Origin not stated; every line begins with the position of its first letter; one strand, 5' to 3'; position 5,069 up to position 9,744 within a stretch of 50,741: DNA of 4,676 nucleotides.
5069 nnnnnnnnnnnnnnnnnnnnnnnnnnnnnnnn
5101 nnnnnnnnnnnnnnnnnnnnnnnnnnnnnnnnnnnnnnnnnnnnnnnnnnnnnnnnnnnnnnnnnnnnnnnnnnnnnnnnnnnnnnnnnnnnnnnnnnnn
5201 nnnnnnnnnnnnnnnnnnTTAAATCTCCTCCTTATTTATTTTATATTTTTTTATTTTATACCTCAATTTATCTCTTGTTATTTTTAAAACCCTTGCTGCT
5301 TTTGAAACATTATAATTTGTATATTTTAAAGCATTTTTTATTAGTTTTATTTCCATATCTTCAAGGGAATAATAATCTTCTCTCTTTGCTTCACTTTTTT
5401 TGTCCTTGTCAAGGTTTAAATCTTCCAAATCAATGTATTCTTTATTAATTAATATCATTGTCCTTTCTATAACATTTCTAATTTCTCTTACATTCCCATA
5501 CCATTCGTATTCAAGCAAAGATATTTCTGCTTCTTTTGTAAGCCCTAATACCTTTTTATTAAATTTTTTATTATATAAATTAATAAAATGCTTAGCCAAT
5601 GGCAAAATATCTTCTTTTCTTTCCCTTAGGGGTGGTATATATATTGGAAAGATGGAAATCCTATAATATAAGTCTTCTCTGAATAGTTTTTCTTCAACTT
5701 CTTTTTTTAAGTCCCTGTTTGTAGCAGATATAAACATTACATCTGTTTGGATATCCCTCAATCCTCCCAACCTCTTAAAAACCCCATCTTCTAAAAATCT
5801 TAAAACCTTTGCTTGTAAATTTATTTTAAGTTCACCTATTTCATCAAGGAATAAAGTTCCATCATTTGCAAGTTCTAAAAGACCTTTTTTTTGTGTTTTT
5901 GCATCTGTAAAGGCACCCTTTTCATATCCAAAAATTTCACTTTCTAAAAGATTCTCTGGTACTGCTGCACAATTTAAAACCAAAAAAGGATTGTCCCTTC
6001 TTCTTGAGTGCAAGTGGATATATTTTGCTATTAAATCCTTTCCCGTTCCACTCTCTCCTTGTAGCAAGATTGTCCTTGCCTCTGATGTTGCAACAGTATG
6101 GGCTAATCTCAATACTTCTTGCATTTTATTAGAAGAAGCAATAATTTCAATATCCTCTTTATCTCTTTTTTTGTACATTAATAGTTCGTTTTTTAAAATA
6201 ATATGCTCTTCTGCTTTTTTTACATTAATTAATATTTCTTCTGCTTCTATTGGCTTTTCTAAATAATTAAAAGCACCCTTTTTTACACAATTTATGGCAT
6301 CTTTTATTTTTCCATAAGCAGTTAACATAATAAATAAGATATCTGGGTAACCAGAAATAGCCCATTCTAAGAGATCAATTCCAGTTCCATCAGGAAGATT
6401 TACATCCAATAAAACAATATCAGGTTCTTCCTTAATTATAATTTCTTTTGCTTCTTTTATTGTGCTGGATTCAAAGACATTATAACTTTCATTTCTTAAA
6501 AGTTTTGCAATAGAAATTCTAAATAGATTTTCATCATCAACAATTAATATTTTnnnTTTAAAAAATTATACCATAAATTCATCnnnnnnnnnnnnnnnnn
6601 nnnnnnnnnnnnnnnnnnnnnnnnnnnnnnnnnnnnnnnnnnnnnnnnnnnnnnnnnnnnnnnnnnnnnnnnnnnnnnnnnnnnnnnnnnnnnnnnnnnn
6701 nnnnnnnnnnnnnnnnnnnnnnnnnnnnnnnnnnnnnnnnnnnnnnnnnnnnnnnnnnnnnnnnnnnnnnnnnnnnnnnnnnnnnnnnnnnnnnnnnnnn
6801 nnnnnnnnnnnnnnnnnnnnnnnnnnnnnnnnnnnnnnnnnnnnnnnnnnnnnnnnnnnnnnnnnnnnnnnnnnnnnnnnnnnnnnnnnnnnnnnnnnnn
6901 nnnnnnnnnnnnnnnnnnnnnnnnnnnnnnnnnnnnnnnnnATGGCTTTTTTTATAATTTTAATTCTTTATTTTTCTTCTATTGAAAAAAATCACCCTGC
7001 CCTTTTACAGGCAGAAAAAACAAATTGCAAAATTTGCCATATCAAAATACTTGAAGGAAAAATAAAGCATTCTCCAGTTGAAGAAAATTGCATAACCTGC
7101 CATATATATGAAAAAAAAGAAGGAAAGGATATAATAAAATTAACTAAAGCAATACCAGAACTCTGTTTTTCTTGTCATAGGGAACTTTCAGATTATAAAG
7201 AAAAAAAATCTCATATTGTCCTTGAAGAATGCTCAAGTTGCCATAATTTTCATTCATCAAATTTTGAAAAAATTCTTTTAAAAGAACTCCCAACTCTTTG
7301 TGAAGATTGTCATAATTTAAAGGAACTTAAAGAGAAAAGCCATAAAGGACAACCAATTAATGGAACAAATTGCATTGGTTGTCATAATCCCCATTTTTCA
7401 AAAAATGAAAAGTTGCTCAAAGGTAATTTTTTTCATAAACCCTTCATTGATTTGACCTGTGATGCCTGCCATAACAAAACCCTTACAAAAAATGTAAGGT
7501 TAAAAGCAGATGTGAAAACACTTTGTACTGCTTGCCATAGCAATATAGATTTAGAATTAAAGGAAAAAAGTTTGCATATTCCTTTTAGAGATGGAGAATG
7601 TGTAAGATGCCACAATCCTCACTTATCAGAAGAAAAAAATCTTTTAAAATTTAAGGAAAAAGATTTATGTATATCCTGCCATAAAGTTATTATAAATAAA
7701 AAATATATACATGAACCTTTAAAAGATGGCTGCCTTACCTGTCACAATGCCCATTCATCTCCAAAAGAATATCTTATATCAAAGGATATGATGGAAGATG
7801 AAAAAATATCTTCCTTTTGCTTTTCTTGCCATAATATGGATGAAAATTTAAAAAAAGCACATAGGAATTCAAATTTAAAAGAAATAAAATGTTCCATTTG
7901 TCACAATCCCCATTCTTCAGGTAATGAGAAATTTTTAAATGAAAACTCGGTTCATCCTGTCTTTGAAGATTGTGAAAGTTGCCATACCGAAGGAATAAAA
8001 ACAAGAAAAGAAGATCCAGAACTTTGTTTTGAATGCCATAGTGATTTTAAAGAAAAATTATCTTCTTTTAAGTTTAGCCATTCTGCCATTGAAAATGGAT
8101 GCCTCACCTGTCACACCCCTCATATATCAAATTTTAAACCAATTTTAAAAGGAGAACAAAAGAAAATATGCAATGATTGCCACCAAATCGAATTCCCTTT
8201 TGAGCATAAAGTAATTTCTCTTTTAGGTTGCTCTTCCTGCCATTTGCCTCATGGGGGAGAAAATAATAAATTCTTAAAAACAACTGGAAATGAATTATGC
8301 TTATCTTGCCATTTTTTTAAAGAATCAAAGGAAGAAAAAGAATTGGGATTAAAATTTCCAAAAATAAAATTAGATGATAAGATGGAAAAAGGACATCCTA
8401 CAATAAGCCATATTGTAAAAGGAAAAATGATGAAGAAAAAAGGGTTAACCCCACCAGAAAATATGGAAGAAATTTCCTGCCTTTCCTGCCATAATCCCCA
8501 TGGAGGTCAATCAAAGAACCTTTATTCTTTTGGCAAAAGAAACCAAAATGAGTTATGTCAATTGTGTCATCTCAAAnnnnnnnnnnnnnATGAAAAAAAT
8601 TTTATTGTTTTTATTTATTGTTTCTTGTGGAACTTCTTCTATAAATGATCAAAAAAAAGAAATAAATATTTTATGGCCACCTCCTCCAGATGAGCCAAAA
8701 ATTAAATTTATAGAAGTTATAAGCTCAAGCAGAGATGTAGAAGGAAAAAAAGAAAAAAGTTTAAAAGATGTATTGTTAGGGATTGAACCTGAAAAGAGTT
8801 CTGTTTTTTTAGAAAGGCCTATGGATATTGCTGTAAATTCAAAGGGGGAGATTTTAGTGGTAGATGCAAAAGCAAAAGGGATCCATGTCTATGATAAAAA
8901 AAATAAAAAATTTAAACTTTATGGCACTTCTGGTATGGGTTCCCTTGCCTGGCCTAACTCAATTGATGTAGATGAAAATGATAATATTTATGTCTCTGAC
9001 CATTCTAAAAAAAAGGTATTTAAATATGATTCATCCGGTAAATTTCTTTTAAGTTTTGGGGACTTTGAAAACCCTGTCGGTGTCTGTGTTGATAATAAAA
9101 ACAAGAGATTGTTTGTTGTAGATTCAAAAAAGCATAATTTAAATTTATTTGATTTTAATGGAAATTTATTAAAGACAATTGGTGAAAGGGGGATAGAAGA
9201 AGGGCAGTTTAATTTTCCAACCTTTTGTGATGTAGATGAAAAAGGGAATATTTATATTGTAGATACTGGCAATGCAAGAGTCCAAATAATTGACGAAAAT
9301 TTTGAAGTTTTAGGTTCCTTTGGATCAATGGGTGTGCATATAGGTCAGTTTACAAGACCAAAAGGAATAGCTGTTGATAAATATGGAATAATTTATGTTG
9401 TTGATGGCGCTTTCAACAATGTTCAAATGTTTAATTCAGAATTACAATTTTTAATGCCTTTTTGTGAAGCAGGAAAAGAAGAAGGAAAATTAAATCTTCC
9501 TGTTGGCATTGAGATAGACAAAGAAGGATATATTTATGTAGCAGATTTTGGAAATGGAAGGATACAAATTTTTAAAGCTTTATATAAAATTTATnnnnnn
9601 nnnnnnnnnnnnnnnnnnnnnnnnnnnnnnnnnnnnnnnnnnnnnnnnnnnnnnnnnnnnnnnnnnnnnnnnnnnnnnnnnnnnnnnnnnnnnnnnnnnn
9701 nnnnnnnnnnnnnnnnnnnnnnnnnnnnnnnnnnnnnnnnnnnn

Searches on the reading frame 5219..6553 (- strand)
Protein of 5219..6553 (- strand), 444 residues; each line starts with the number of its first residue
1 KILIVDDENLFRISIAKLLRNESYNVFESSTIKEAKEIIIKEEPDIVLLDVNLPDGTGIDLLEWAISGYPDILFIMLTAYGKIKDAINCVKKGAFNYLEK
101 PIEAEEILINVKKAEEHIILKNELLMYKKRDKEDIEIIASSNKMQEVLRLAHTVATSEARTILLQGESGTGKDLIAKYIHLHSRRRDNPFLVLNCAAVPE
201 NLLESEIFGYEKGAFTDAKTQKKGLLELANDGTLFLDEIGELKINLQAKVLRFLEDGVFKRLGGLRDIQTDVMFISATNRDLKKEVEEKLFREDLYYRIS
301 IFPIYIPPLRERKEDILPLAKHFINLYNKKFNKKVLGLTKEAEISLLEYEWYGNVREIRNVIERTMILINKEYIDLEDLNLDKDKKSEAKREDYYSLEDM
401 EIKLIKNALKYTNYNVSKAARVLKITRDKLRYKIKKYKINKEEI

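Call 68: search_protein_families(library=pfam, proteins=[window:5219-6553:-], max_evalue=0.001)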
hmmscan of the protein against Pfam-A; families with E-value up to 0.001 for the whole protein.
window:5219-6553:- (444 aa): 9 families
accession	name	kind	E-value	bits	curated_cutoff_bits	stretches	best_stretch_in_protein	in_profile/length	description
PF00158.32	Sigma54_activat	-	9.7e-66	221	20.2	1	137-304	1-167/168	Sigma-54 interaction domain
PF00072.30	Response_reg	-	3.4e-24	85.6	30.2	1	2-110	1-109/111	Response regulator receiver domain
PF25601.1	AAA_lid_14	-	2.6e-23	82.1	27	1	310-390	1-81/87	AAA+ ATPase lid domain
PF14532.12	Sigma54_activ_2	-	5.6e-18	65.9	25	1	139-309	2-138/138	Sigma-54 interaction domain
PF02954.25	HTH_8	-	1e-12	48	22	1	396-437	1-42/42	Bacterial regulatory protein, Fis family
PF01078.27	Mg_chelatase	-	2.4e-06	27.5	20.3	0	219-279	95-157/207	Magnesium chelatase, subunit ChlI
PF07728.20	AAA_5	-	3.5e-06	27.5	22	1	162-282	2-125/139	AAA domain (dynein-related subfamily)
PF00004.35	AAA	-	3.8e-05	24.6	21.2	1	162-297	1-124/131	ATPase family associated with various cellular activities (AAA)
PF07724.20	AAA_2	-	4.4e-05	24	27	1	161-289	5-134/166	AAA domain (Cdc48 subfamily)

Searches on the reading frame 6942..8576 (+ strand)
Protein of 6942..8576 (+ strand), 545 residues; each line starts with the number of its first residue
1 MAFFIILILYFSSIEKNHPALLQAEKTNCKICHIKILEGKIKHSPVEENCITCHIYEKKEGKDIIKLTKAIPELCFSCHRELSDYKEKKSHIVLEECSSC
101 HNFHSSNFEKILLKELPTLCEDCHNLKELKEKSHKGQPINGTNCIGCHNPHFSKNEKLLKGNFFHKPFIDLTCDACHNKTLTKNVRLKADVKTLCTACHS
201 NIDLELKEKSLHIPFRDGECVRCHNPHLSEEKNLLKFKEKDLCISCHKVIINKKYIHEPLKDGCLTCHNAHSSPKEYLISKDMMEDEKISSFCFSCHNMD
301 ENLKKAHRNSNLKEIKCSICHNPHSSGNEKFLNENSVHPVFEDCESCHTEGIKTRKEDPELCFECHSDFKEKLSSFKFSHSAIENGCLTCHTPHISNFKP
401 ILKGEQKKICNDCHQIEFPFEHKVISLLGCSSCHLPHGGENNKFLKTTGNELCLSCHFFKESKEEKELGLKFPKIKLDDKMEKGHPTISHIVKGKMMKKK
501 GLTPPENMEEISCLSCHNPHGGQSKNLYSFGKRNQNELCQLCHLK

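Call 6: search_protein_families(library=pfam, proteins=[window:6942-8576:+], max_evalue=0.01)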
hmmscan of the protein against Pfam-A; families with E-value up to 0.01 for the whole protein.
window:6942-8576:+ (545 aa): 6 families
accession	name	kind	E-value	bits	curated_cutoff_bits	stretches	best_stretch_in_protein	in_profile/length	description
PF09699.15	Paired_CXXCH_1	-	5e-86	282.6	20.6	10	212-248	1-37/41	Doubled CXXCH motif (Paired_CXXCH_1)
PF14522.11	Cytochrome_C7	-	2.5e-23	82.1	24.8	3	133-200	4-67/67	Cytochrome c7 and related cytochrome c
PF14537.11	Cytochrom_c3_2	-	9.8e-21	74.5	25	3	343-415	8-79/79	Cytochrome c3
PF02085.21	Cytochrom_CIII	-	6.9e-16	58.9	22.9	1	158-247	18-101/101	Class III cytochrome C family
PF22113.1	Mtrc-MtrF_II-IV_dom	-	7.9e-14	52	30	0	120-156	9-43/176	Outer membrane cytochrome MtrC/MtrF-like, domains II/IV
PF22678.1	Cytochrom_c_NrfB-like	-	5.9e-06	27.1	27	0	190-246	31-89/89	Cytochrome c-type protein NrfB-like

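Call 28: search_protein_families(library=ncbifam, proteins=[window:6942-8576:+], max_evalue=0.01)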
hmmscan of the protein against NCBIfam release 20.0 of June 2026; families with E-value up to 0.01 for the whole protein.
window:6942-8576:+ (545 aa): 10 families
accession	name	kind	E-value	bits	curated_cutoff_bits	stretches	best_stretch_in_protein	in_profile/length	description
TIGR01905.1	paired_CXXCH_1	subfamily_domain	2.2e-77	254.7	25.2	9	212-248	1-37/41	doubled CXXCH domain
TIGR03508.1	decahem_SO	subfamily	4.6e-59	200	192.2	6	170-282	94-210/258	DmsE family decaheme c-type cytochrome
NF041028.1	decahem_GSU2203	exception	2e-42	145.5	325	4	189-336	98-244/317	GSU2203 family decaheme c-type cytochrome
TIGR03153.1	cytochr_NrfH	equivalog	2.7e-16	59.9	134.2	4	113-225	24-134/138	cytochrome c nitrite reductase small subunit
NF045713.1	CxxCH_16_HmcA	equivalog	1.1e-12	47.4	400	2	120-273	114-257/541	sulfate respiration complex hexadecaheme cytochrome HmcA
NF045722.1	c3_cytochr_TmcA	equivalog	1.7e-11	44.1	114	3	23-81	54-112/125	acidic tetraheme cytochrome c3 TmcA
TIGR03507.1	decahem_SO1788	subfamily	8.3e-09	34.4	209.3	2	172-227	245-305/672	OmcA/MtrC family decaheme c-type cytochrome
NF047727.1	4hemeCytCCctA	equivalog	5.6e-08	32.9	180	0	337-415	33-105/109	tetraheme c-type cytochrome CctA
TIGR03146.1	cyt_nit_nrfB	equivalog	4.7e-07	30.2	166.6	0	292-415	13-142/145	cytochrome c nitrite reductase pentaheme subunit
NF008659.0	PRK11659.1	equivalog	5.9e-07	29.4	184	0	357-415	108-168/188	cytochrome c nitrite reductase pentaheme subunit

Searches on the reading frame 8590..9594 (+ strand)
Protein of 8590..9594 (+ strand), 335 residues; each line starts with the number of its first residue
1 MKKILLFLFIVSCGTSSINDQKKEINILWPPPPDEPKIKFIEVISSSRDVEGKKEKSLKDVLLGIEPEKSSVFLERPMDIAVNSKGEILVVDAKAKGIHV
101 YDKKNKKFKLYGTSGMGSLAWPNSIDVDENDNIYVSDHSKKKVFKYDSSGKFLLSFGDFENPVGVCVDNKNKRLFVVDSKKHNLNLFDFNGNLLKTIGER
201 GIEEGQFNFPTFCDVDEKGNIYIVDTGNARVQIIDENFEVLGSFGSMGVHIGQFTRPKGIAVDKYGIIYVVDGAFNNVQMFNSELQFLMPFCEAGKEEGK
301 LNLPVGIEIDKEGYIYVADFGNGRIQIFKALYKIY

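Call 6: search_protein_families(library=pfam, proteins=[window:8590-9594:+], max_evalue=0.01)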
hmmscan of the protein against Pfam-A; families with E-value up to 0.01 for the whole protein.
window:8590-9594:+ (335 aa): 8 families
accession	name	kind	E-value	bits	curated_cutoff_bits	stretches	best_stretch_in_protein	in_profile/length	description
PF01436.27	NHL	-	1e-31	107.8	20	3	301-328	1-28/28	NHL repeat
PF25021.1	TEN_NHL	-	1.6e-11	44.2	27.1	1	253-274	140-161/357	Teneurin NHL domain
PF17170.10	DUF5128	-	8.7e-10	38.7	22.9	2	170-229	52-112/321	6-bladed beta-propeller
PF08450.18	SGL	-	1.2e-08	35.3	26.3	0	215-329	93-211/246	SMP-30/Gluconolactonase/LRE-like region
PF06739.17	SBBP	-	1.9e-08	34.5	20.5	1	117-135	10-28/38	Beta-propeller repeat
PF01731.26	Arylesterase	-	4.3e-06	27.3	21.3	0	157-184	51-78/86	Arylesterase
PF22701.2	Mala_s_1-like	-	0.00022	21.5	27.5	0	122-223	90-192/195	Mal s 1 allergenic protein-like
PF06977.17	SdiA-regulated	-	0.00046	19.9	21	0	164-271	123-239/249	SdiA-regulated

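Call 28: search_protein_families(library=ncbifam, proteins=[window:8590-9594:+], max_evalue=0.01)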
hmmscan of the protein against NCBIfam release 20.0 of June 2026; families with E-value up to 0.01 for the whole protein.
window:8590-9594:+ (335 aa): 4 families
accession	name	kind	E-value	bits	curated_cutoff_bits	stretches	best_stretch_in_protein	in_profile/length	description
NF035926.1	scyF_NHL_VPEP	equivalog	2.1e-49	168.7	350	3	239-329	183-274/376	scytonemin biosynthesis PEP-CTERM protein ScyF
NF047780.1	LIC12708_fam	subfamily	3e-08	32.9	150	1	122-232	122-206/391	LIC_12708 family protein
NF033206.1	ScyE_fam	subfamily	1.4e-07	31.3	80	0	253-322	251-322/333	ScyD/ScyE family protein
NF053768.1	CIS12_fam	equivalog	0.0087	14.8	860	0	76-143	45-110/715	CIS12 family contractile injection system protein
